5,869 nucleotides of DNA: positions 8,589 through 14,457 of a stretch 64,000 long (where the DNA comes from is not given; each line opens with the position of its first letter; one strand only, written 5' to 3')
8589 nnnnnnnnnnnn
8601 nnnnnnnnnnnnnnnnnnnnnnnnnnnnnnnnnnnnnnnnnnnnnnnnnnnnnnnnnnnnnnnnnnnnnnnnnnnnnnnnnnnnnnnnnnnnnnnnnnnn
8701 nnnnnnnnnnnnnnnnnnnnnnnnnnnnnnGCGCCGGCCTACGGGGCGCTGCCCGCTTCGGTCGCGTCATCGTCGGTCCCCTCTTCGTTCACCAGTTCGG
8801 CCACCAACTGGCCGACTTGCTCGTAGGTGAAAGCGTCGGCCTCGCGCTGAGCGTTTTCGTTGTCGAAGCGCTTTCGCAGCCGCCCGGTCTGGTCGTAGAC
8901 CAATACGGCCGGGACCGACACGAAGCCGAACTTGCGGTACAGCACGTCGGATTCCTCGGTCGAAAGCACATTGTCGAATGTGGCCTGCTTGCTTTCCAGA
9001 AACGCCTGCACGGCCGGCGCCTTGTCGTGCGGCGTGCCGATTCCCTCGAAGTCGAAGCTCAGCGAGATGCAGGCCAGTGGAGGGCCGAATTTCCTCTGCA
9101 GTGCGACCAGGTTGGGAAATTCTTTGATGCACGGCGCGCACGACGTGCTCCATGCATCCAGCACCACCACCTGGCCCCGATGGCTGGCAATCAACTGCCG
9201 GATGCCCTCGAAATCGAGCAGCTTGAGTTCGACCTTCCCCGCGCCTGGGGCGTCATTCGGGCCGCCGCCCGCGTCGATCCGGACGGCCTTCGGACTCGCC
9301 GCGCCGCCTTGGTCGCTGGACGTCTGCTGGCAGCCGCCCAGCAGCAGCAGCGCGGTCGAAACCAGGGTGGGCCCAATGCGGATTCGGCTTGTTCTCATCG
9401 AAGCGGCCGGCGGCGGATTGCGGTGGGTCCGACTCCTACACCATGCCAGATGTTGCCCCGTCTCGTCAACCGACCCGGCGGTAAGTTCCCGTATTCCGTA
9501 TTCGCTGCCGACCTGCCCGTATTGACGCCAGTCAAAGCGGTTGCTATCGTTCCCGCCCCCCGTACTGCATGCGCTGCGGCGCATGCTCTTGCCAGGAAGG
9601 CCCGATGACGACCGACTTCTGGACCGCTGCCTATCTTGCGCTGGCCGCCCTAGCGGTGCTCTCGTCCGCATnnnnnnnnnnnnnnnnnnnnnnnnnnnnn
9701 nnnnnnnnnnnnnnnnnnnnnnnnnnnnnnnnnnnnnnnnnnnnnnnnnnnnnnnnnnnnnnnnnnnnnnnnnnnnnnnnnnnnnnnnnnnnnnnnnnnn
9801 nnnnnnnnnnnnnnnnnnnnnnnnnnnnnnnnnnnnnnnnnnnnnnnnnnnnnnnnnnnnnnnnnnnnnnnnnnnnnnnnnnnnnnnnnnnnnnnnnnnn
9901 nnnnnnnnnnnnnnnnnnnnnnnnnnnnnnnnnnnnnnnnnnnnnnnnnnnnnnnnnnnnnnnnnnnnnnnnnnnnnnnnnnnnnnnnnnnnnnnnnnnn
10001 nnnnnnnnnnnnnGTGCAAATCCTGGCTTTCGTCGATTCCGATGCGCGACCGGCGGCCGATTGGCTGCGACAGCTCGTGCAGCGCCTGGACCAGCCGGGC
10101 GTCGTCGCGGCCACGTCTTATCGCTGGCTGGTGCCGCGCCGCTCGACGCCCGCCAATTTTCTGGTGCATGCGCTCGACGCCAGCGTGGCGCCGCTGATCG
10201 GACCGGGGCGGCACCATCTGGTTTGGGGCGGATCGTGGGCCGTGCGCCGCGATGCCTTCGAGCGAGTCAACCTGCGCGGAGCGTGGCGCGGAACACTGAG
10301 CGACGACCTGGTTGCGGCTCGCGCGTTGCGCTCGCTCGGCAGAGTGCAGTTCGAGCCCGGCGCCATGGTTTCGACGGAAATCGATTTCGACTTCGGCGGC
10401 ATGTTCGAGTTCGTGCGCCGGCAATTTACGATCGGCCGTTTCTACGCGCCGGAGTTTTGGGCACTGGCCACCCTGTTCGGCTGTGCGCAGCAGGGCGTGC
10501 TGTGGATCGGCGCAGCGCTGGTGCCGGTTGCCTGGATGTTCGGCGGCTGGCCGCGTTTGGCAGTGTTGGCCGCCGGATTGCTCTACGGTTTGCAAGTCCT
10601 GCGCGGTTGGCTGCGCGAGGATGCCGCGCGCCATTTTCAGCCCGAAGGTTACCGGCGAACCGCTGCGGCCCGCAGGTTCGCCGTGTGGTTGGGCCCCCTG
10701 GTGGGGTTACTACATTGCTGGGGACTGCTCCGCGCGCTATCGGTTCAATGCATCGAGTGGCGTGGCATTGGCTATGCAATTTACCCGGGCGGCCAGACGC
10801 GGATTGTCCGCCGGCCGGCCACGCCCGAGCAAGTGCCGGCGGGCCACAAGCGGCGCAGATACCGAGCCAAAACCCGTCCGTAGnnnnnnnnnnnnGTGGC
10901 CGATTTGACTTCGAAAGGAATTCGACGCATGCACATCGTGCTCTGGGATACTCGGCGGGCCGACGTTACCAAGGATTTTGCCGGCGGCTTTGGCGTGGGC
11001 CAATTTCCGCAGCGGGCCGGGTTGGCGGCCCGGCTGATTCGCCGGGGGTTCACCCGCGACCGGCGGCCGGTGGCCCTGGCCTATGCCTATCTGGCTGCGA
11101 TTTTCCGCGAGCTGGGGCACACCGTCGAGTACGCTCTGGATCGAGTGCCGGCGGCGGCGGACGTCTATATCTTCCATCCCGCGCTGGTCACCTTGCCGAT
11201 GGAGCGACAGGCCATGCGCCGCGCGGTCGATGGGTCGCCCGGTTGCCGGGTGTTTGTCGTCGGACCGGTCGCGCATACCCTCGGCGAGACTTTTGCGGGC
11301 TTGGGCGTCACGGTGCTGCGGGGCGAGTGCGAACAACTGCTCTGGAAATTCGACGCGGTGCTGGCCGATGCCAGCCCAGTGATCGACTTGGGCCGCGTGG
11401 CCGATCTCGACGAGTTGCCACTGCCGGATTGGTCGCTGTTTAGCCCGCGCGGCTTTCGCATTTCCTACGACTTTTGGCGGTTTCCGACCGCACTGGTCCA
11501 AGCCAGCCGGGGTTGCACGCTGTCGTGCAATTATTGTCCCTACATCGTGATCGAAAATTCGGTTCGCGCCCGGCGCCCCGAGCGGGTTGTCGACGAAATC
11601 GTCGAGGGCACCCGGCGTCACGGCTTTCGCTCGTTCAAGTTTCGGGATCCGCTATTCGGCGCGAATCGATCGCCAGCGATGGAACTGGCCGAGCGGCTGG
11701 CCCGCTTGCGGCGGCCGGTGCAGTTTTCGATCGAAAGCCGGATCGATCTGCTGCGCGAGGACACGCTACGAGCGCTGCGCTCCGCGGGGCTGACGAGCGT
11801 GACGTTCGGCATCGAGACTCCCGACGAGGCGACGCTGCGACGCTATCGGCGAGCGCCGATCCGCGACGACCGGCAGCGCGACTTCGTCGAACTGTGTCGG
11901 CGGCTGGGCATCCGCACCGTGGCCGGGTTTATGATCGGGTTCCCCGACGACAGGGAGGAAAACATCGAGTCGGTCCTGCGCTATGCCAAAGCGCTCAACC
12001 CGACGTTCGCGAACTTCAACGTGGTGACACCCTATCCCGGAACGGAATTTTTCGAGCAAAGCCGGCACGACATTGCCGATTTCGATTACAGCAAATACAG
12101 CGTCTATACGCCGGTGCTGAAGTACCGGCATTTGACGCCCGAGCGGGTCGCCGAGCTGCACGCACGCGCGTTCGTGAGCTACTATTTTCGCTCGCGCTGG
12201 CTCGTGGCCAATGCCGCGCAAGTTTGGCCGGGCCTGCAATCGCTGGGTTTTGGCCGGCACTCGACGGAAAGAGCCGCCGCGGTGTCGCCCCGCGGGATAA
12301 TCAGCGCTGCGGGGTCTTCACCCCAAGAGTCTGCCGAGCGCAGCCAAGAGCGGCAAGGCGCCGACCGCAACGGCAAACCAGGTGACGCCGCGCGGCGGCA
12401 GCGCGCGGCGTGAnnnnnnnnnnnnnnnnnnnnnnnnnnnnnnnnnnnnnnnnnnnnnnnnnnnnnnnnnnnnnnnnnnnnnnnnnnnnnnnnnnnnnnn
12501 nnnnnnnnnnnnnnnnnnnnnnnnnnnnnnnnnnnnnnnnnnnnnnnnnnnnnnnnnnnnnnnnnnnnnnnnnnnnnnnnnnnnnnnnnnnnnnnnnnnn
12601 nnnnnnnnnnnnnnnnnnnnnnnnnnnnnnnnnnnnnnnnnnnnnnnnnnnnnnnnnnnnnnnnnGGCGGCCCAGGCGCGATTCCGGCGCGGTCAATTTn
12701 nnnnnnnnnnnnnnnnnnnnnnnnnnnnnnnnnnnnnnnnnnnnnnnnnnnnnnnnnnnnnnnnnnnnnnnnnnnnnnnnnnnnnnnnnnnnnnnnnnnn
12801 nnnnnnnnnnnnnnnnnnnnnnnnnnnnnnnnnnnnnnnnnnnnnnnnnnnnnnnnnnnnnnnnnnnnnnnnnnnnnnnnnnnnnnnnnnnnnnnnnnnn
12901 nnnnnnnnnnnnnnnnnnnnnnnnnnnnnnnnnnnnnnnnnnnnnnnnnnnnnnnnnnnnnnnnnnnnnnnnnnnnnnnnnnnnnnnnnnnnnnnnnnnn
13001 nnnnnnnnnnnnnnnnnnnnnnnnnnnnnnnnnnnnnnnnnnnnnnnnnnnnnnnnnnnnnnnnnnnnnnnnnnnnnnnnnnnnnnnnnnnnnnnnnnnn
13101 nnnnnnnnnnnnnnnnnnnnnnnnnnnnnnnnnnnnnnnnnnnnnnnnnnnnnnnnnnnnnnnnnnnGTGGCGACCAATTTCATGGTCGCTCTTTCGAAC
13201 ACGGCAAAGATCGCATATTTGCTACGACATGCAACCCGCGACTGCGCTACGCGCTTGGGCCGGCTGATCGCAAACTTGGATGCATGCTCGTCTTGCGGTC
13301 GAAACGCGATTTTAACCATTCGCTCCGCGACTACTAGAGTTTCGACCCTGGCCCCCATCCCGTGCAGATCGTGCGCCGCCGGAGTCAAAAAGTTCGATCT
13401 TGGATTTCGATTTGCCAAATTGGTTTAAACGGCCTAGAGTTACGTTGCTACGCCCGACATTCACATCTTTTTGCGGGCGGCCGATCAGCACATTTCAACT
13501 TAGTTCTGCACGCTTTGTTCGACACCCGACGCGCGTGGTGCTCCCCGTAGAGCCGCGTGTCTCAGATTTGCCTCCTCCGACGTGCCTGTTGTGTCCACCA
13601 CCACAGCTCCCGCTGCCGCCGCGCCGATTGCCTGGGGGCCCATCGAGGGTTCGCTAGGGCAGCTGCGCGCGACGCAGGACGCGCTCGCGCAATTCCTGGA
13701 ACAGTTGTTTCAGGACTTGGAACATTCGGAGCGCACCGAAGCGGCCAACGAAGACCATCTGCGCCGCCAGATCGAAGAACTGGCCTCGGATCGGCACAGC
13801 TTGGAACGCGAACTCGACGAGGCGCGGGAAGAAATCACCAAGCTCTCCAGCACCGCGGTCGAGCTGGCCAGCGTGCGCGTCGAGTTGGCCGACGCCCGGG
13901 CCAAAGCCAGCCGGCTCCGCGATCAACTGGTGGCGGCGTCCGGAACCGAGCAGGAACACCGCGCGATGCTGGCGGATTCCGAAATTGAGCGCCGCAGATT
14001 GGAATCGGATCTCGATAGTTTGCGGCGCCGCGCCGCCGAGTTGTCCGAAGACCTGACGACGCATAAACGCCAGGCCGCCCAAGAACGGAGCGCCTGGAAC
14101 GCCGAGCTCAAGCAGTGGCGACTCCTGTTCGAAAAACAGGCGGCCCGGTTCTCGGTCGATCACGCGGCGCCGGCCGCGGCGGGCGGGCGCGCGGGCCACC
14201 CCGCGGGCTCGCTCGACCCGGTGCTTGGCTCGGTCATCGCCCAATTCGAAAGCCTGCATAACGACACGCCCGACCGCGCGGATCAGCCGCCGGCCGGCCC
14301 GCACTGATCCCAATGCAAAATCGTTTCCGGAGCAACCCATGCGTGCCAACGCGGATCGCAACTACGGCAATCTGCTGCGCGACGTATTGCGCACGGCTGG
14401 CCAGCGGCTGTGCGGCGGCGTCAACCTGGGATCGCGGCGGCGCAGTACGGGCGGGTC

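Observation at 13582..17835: Four-gene cluster: coiled-coil protein, FGE-domain protein, zinc-ribbon small GTPase and a GAP1-like partner (candidate GTPase-centred conflict/sensing system)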

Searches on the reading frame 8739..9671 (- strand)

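Call 74: search_protein_families(library=ncbifam, proteins=[window:8739-9671:-], max_evalue=0.00001)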
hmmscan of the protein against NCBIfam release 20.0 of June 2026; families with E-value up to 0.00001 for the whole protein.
window:8739-9671:- (310 aa): 4 families
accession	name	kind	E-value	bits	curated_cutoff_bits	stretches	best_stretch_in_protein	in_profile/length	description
NF047696.1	ThlDiSintTplARhiz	equivalog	6.1e-08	32.7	230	1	149-197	80-128/219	thiol:disulfide interchange protein TlpA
NF002854.0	PRK03147.1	subfamily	1.5e-07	31.5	170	1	147-278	43-165/176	thiol-disulfide oxidoreductase ResA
NF041054.1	WAxxUGC_long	equivalog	2.4e-07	30.3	300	1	147-278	85-207/354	ResA-like WAxxUGC motif-containing protein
NF041202.1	StoA_CxxC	exception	4.9e-06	26.5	210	0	150-268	37-147/163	endospore biogenesis thiol-disulfide oxidoreductase StoA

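Call 75: search_protein_families(library=pfam, proteins=[window:8739-9671:-], max_evalue=0.001)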
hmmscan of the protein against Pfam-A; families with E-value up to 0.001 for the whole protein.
window:8739-9671:- (310 aa): 2 families
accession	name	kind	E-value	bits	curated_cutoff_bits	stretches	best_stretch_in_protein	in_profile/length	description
PF00578.27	AhpC-TSA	-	1.5e-05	25.4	26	1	158-267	17-123/124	AhpC/TSA family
PF08534.16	Redoxin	-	0.00011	22.5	26.6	1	162-279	24-143/148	Redoxin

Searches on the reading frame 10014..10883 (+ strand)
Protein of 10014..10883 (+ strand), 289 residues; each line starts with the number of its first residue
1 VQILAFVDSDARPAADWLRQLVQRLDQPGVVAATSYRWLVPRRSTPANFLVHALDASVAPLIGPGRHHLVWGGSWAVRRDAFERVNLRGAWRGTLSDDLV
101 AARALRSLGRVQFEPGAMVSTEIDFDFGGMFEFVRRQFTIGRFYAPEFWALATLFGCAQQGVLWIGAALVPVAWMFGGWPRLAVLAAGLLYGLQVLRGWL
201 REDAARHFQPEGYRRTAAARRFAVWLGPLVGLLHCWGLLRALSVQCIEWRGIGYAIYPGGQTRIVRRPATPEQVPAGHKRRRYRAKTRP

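Call 74: search_protein_families(library=ncbifam, proteins=[window:10014-10883:+], max_evalue=0.00001)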
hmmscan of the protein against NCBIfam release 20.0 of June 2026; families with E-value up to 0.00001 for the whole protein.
window:10014-10883:+ (289 aa): 2 families
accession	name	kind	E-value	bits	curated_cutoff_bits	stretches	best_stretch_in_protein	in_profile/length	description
TIGR03472.1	HpnI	equivalog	2e-07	30.2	310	1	2-261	128-369/373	bacteriohopanetetrol glucosamine biosynthesis glycosyltransferase HpnI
TIGR03965.1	mycofact_glyco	equivalog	2.7e-06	26.5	280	1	2-35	156-189/467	mycofactocin biosynthesis glycosyltransferase MftF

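Call 75: search_protein_families(library=pfam, proteins=[window:10014-10883:+], max_evalue=0.001)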
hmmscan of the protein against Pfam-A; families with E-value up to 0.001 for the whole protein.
window:10014-10883:+ (289 aa): 3 families
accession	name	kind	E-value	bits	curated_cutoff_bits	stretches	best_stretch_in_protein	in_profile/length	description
PF13506.12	Glyco_transf_21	-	1.3e-07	31.7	21.7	1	3-124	33-157/174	Glycosyl transferase family 21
PF13632.12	Glyco_trans_2_3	-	7.2e-05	23.1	27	1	5-190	3-193/198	Glycosyl transferase family group 2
PF00535.33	Glycos_transf_2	-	0.00032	21.1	23.3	1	3-84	81-166/168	Glycosyl transferase family 2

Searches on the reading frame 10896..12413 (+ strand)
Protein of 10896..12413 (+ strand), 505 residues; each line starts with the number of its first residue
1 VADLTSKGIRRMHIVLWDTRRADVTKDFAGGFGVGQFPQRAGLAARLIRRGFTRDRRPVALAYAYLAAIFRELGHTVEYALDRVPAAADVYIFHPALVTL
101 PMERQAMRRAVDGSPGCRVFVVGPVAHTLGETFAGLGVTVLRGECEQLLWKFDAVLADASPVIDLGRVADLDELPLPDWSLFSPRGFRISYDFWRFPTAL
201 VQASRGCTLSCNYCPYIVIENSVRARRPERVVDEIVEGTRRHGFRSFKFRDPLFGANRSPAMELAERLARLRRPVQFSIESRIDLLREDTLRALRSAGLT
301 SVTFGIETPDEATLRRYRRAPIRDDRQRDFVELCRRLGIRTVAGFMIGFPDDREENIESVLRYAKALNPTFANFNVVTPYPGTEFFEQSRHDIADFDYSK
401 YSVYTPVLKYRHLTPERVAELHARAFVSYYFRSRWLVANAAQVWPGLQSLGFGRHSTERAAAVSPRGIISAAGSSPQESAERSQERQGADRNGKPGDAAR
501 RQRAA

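Call 74: search_protein_families(library=ncbifam, proteins=[window:10896-12413:+], max_evalue=0.00001)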
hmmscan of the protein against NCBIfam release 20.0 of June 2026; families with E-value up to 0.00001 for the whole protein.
window:10896-12413:+ (505 aa): 20 families
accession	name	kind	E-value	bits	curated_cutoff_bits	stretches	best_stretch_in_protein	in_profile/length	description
TIGR02026.1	BchE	equivalog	3.5e-40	138.3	481.35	1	167-432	166-430/497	magnesium-protoporphyrin IX monomethyl ester anaerobic oxidative cyclase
TIGR03471.1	HpnJ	equivalog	3.6e-33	115.2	577.6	1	192-437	191-440/472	hopanoid biosynthesis associated radical SAM protein HpnJ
NF033070.1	rSAM_AprD4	equivalog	6.9e-25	87.8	500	1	198-415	196-417/456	AprD4 family radical SAM diol-dehydratase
NF050148.1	rSAM_ApyD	equivalog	2.8e-23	82.2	750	1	167-431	175-431/645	RiPP biosynthesis radical SAM protein ApyD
TIGR04072.2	rSAM_ladder_B12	equivalog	2.7e-21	75.7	360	1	200-391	182-374/443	lipid biosynthesis B12-binding/radical SAM protein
TIGR04367.1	HpnR_B12_rSAM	equivalog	2.9e-20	72.3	650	1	197-411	185-395/490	hopanoid C-3 methylase HpnR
NF038361.1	rSAM_Sden_1168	equivalog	1.2e-19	70.3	575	1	165-392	244-476/560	Sden_1168 family B12-binding radical SAM P-methyltransferase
TIGR03975.1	rSAM_ocin_1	subfamily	6.7e-17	61.2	281.85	1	167-367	230-430/606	RiPP maturation radical SAM C-methyltransferase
TIGR04014.1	B12_SAM_MJ_0865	equivalog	1.5e-15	56.9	360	1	68-389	19-358/434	methyl-coenzyme M reductase glutamine C-methyltransferase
TIGR04295.1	B12_rSAM_oligo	hypoth_equivalog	8.7e-14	51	400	1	105-383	91-378/422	TIGR04295 family B12-binding domain-containing radical SAM protein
TIGR04385.1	B12_rSAM_cofa1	equivalog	4.4e-13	49.2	450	1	197-361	194-358/438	B12 lower ligand biosynthesis radical SAM protein BzaD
TIGR04013.1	B12_SAM_MJ_1487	hypoth_equivalog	3e-11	42.8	251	1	119-393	72-361/382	TIGR04013 family B12-binding domain/radical SAM domain-containing protein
TIGR04479.1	bcpD_PhpK_rSAM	subfamily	1.1e-10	40.5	600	1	197-373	240-415/504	PhpK family radical SAM P-methyltransferase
NF040546.1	rSAM_CUAEP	equivalog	3.6e-09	35.8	500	1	194-347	167-321/468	CUAEP/CCAEP-tail radical SAM (seleno)protein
NF040542.1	rSAM_RCCLKC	equivalog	4.9e-09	35.8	450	1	201-350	183-333/423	arsinothricin biosynthesis radical SAM protein ArsL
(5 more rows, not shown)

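Call 75: search_protein_families(library=pfam, proteins=[window:10896-12413:+], max_evalue=0.001)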
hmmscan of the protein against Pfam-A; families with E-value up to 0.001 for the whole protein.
window:10896-12413:+ (505 aa): 1 family
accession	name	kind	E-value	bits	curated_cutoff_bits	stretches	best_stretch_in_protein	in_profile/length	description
PF04055.27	Radical_SAM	-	4.7e-18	66.4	29.5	1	203-363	3-165/166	Radical SAM superfamily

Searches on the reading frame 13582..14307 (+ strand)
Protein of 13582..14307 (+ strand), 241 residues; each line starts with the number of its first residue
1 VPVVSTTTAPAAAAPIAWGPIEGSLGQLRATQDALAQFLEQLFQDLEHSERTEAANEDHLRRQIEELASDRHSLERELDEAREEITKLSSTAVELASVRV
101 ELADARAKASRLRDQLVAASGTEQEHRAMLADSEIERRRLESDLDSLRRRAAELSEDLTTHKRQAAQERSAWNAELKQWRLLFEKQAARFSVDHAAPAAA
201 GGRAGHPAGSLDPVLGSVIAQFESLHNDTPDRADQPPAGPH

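Call 3: search_protein_families(library=pfam, proteins=[window:13582-14307:+], max_evalue=1)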
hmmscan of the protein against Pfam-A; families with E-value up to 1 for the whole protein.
window:13582-14307:+ (241 aa): 27 families (the best 25 are shown)
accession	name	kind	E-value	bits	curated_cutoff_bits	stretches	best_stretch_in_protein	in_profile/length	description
PF06818.20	Fez1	-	6.3e-05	24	34.4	1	27-180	18-167/199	Fez1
PF07926.17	TPR_MLP1_2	-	0.0016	18.9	36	1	34-132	5-103/129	TPR/MLP1/MLP2-like protein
PF13851.11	GAS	-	0.0034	17.2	32.3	2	54-116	39-101/200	Growth-arrest specific micro-tubule binding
PF07028.16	DUF1319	-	0.0078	16.9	28.1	0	136-191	44-99/109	Protein of unknown function (DUF1319)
PF13747.11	DUF4164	-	0.0093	16.8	27.2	1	28-96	6-73/89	Domain of unknown function (DUF4164)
PF24922.1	ACBP4_C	-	0.013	16.1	31.2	2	122-170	11-59/105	Acyl-CoA-binding domain-containing protein 4-6, C-terminal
PF18595.6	Nuf2_DHR10-like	-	0.018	15.6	28.4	1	124-178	60-114/117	Nuf2, DHR10-like domain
PF09789.14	CC149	-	0.023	14.4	30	1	24-172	17-168/316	Coiled-coil domain-containing protein 149-A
PF08912.16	Rho_Binding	-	0.049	14.9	23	1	60-101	1-42/69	Rho Binding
PF16689.10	APC_N_CC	-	0.057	14.1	27.4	1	58-102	4-48/52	Coiled-coil N-terminus of APC, dimerisation domain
PF25541.1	TBCA_PH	-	0.06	13.5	27.8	1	22-121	25-113/139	PH domain-containing proteins, TBCA domain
PF05377.16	FlaC_arch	-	0.07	14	27.8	0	63-92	8-37/55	Flagella accessory protein C (FlaC)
PF11083.13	Relaxase_C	-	0.11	13.2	30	2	44-89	75-120/125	C-terminal helical hairpin domain from relaxase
PF06810.17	Phage_scaffold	-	0.11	13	35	1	51-109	26-79/170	Phage capsid assembly scaffolding protein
PF00038.26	Filament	-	0.11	12.5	40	1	27-227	5-184/313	Intermediate filament protein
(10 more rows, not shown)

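Call 4: search_protein_families(library=padloc, proteins=[window:13582-14307:+], max_evalue=1)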
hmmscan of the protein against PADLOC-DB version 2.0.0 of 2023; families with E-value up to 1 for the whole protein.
window:13582-14307:+ (241 aa): 42 families (the best 25 are shown)
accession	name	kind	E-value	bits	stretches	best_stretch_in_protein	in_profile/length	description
PDLC03859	LmuB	-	1.9e-06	25.3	1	33-161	349-462/611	-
PDLC00518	JetC1|JetC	-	1.2e-05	21.4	1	26-193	659-829/1112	DUF3584 domain; MukB-like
PDLC02668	DndD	-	9e-05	19.6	1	22-188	218-380/659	DndD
PDLC00551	JetC2|JetC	-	0.00029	16.8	1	31-179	848-993/1365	DUF3584 domain; MukB-like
PDLC03865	LmuB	-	0.00076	15.8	1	44-166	337-727/1007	-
PDLC00517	JetC1|JetC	-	0.0013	15.1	1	40-179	661-832/1119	DUF3584 domain; MukB-like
PDLC00580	JetC3|JetC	-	0.0015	14.8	1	37-171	294-425/1068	DUF3584 domain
PDLC03841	LeoBC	-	0.002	15.3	1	28-190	295-455/601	-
PDLC03868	LmuB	-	0.002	14.5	1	31-172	323-461/1035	-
PDLC00553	JetC2|JetC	-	0.0025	13.7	1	25-203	347-535/1361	DUF3584 domain; MukB-like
PDLC00584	JetC3|JetC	-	0.0031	13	1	25-176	431-577/1494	DUF3584 domain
PDLC00582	JetC3|JetC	-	0.0037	13.1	1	38-189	857-1007/1472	DUF3584 domain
PDLC03861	LmuB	-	0.0052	12.8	1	47-178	825-959/1213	-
PDLC04886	PDC-S06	-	0.0055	13.5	1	27-187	288-440/727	-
PDLC00512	JetC1|JetC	-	0.0095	12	1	27-179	288-432/1123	DUF3584 domain; MukB-like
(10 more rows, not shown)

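Call 5: search_protein_families(library=ncbifam, proteins=[window:13582-14307:+], max_evalue=1)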
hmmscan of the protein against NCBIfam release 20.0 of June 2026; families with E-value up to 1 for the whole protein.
window:13582-14307:+ (241 aa): 25 families
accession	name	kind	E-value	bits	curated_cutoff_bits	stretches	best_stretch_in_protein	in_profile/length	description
TIGR02168.1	SMC_prok_B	equivalog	2.4e-05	22.3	567.35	1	41-169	246-902/1181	chromosome segregation protein SMC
NF045487.1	ASRP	equivalog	0.00013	20.7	300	1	24-116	377-469/593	archaea-specific SMC-related protein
TIGR00606.1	rad50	subfamily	0.00067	17.4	453.75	1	62-178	836-952/1311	DNA repair protein Rad50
TIGR02169.1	SMC_prok_A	equivalog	0.0012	16.6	729.4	1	39-170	367-505/1165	chromosome segregation protein SMC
NF002572.0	PRK02224.1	equivalog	0.002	16.5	1087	1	31-176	284-428/888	DNA double-strand break repair ATPase Rad50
NF033930.1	pneumo_PspA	exception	0.0026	16.5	850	1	54-186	205-342/659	pneumococcal surface protein A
NF041035.1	Rad50_Halo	equivalog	0.0035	15.7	1000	1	30-174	234-374/883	DNA double-strand break repair ATPase Rad50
NF003034.1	PRK03918.1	equivalog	0.005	14.9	700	1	29-177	175-324/878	DNA double-strand break repair ATPase Rad50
NF043058.1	T4SS_LegC2C7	subfamily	0.0068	15.4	350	1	27-105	182-260/348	LegC2/C7 family Dot/Icm T4SS effector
NF008068.0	PRK10803.1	equivalog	0.012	15.5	383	1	8-122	25-135/263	cell division protein CpoB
NF038025.1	dapto_LiaX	exception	0.012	14.3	350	1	40-180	49-180/512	daptomycin-sensing surface protein LiaX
TIGR04523.1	Mplasa_alph_rch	subfamily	0.012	13.6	270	1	42-163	392-517/745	helix-rich protein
NF045780.1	TrlF_fam_ATP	equivalog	0.02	13.6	350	1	38-178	416-564/944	TrlF family AAA-like ATPase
NF003422.0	PRK04863.1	equivalog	0.022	12.3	699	1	28-172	532-1118/1486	chromosome partition protein MukB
NF038218.1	IcmG_DotF_IVB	equivalog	0.06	13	200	1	17-113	111-195/266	type IVB secretion system protein IcmG/DotF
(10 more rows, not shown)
